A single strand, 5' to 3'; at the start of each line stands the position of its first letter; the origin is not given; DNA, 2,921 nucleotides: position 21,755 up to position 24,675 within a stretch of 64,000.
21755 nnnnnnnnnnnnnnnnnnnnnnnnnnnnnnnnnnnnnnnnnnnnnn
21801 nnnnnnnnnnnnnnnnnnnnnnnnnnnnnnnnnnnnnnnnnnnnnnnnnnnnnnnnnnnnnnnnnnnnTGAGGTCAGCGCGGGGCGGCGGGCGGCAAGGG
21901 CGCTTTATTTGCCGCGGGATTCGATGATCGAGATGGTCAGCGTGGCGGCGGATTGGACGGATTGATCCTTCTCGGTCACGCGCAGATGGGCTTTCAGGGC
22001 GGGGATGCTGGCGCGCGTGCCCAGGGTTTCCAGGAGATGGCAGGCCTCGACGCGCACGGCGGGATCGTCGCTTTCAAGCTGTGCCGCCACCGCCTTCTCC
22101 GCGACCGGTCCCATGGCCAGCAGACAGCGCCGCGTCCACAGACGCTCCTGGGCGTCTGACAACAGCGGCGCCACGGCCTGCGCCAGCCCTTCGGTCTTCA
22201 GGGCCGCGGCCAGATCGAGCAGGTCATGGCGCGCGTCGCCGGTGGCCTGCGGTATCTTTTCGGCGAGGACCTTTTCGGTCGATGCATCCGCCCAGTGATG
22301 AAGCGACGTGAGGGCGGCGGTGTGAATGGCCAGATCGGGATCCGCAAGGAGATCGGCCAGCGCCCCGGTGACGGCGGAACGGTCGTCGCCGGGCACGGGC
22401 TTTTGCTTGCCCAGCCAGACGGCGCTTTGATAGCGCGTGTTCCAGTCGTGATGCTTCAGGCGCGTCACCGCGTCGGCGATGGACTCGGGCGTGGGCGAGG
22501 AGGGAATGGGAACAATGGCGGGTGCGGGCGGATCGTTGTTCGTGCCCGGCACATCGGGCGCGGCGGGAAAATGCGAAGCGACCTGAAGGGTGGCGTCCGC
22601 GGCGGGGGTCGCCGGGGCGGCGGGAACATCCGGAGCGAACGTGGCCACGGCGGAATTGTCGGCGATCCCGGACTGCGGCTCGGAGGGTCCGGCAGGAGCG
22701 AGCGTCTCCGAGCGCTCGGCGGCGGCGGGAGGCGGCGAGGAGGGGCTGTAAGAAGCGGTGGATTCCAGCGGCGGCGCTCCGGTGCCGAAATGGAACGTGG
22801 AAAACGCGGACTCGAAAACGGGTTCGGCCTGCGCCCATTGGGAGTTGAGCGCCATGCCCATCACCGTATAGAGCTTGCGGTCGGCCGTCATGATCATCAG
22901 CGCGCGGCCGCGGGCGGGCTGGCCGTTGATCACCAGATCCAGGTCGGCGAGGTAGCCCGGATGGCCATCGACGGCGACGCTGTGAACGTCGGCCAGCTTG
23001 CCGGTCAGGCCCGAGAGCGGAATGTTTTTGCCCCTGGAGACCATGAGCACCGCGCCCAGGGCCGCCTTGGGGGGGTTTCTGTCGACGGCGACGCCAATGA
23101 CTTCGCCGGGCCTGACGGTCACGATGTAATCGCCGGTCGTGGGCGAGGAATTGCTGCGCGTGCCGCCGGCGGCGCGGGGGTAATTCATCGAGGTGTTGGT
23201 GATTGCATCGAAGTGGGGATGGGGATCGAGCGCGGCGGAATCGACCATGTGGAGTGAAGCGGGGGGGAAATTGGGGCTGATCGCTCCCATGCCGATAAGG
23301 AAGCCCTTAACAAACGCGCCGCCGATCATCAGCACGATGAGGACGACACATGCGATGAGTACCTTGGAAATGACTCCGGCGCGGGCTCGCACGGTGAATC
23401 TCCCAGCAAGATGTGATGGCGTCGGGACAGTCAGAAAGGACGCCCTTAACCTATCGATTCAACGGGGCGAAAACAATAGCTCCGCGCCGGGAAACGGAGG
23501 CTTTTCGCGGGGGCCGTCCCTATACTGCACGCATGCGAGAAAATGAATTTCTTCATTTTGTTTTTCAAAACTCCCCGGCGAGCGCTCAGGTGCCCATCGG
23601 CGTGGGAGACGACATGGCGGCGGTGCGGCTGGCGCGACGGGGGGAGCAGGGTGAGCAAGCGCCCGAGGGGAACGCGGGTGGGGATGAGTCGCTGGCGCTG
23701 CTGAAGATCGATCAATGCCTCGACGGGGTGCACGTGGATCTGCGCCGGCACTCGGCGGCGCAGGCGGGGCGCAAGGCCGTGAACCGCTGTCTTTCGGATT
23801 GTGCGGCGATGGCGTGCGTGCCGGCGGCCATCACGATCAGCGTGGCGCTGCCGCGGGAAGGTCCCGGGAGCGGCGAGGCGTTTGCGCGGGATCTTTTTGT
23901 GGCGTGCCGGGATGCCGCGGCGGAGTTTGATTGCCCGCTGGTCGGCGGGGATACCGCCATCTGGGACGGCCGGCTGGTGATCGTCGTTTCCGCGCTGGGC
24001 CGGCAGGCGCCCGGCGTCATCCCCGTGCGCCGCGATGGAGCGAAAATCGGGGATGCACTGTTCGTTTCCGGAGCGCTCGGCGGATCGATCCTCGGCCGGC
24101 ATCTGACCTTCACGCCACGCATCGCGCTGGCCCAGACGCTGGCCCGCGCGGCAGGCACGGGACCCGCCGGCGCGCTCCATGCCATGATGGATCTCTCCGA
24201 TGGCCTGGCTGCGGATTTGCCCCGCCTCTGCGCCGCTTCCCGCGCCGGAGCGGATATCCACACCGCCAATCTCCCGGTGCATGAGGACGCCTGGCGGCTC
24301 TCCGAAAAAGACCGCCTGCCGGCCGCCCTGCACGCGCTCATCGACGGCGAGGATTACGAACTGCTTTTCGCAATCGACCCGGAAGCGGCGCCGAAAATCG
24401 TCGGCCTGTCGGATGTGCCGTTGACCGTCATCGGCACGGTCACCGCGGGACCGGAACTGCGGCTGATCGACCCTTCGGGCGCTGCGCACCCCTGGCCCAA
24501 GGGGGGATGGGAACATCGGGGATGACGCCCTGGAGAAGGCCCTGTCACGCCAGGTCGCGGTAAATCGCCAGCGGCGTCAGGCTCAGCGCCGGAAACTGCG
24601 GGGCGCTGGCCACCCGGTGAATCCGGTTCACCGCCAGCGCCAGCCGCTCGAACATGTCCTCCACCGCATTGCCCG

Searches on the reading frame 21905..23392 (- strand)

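Call 48: search_protein_families(library=pfam, proteins=[window:21905-23392:-], max_evalue=0.0001)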
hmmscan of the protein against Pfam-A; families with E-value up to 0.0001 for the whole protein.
window:21905-23392:- (495 aa): 1 family
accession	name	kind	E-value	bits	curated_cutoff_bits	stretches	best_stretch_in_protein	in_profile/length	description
PF13646.12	HEAT_2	-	1.6e-08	35.2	27.7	1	435-490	4-58/88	HEAT repeats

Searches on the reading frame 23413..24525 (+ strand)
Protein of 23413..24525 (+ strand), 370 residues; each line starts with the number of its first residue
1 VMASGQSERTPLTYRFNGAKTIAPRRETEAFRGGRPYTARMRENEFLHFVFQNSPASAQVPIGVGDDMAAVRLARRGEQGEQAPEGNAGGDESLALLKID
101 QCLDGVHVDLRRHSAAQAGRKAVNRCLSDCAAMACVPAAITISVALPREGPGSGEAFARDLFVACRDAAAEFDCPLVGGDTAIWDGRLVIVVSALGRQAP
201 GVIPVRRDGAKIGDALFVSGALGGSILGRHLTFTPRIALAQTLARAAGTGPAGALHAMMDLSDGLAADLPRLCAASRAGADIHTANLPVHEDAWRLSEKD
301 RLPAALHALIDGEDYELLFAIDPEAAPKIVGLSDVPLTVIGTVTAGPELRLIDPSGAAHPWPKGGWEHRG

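Call 48: search_protein_families(library=pfam, proteins=[window:23413-24525:+], max_evalue=0.0001)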
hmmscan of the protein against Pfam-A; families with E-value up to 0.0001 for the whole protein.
window:23413-24525:+ (370 aa): 2 families
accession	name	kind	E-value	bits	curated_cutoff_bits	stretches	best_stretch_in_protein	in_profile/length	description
PF00586.29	AIRS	-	6.2e-15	56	24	1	92-197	12-111/112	AIR synthase related protein, N-terminal domain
PF02769.27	AIRS_C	-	2.2e-10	41.4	23.1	1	186-352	3-154/156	AIR synthase related protein, C-terminal domain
